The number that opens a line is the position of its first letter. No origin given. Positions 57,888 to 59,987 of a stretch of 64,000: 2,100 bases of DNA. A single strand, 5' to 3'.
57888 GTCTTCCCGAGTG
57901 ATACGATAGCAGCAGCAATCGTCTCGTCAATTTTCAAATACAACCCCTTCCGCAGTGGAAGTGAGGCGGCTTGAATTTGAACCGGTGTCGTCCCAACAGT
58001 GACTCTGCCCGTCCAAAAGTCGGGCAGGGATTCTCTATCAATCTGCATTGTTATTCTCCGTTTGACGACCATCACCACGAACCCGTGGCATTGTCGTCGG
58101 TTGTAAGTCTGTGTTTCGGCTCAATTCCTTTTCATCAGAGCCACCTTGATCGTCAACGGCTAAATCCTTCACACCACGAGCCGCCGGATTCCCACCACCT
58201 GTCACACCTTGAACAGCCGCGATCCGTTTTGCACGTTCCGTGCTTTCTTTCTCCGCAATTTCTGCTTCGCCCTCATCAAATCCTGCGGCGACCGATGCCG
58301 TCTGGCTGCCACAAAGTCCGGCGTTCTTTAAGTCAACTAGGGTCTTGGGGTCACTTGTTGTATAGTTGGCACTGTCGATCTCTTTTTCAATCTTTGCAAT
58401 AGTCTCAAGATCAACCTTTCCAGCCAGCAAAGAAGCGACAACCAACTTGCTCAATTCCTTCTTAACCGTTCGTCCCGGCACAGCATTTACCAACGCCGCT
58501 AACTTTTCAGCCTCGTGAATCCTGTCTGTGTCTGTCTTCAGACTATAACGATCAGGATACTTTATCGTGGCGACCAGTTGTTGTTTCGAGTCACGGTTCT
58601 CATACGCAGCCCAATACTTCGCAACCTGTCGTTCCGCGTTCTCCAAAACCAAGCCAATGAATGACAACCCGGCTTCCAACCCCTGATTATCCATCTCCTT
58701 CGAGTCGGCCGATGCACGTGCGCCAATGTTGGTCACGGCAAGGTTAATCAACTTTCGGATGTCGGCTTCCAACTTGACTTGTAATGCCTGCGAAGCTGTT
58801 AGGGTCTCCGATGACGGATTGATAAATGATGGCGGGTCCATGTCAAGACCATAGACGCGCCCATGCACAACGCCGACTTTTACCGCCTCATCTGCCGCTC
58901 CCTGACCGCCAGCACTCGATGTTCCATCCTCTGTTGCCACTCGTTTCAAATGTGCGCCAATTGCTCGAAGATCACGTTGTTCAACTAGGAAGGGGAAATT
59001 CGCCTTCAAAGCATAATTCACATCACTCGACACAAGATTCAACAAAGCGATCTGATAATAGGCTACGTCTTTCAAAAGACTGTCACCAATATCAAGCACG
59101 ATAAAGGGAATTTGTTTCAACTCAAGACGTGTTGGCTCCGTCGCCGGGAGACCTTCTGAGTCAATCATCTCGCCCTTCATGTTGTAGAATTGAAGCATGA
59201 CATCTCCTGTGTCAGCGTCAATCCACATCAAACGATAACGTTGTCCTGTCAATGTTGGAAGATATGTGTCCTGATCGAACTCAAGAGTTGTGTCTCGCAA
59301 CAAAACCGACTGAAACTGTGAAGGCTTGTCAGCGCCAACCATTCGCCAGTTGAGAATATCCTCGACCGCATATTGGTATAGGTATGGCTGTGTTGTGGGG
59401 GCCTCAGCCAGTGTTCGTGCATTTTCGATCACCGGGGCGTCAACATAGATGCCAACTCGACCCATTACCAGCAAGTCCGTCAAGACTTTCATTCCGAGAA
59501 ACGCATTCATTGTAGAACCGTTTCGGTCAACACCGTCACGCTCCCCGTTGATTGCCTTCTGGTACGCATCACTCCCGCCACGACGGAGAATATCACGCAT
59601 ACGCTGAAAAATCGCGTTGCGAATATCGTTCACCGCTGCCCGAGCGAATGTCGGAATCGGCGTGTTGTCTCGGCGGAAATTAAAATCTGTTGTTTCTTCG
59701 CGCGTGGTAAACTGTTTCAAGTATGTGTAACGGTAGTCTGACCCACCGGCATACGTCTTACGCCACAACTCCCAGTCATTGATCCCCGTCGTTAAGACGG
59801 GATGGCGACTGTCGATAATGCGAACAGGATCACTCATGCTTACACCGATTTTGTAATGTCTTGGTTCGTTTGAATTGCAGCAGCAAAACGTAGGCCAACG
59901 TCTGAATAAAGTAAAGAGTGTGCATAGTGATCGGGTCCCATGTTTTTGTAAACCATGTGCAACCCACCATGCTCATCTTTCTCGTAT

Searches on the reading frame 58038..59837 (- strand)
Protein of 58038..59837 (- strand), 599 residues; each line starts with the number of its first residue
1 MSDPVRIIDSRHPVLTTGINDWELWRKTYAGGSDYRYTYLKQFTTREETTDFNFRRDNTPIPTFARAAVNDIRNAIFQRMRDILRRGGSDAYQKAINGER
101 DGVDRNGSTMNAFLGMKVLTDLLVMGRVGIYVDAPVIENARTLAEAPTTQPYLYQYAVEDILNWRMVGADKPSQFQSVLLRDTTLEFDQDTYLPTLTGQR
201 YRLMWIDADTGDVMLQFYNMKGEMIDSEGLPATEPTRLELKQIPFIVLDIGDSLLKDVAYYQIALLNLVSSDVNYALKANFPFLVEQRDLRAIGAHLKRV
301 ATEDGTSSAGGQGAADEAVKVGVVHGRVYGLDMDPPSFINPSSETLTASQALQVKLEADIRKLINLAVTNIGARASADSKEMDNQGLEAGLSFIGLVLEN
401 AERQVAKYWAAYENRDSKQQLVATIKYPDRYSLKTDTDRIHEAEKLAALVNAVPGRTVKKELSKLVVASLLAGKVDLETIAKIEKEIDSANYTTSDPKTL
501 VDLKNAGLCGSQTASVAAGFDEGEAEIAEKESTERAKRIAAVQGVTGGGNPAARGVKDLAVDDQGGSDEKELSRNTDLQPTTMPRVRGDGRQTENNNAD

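Call 28: search_protein_families(library=phrogs, proteins=[window:58038-59837:-], max_evalue=0.001)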
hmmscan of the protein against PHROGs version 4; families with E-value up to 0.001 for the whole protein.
window:58038-59837:- (599 aa): 2 families
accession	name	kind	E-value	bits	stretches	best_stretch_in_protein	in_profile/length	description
phrog_145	-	head and packaging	8.4e-33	114.8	1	7-492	9-471/493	portal protein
phrog_12458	-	unknown function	0.00049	20.5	1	5-157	27-174/265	-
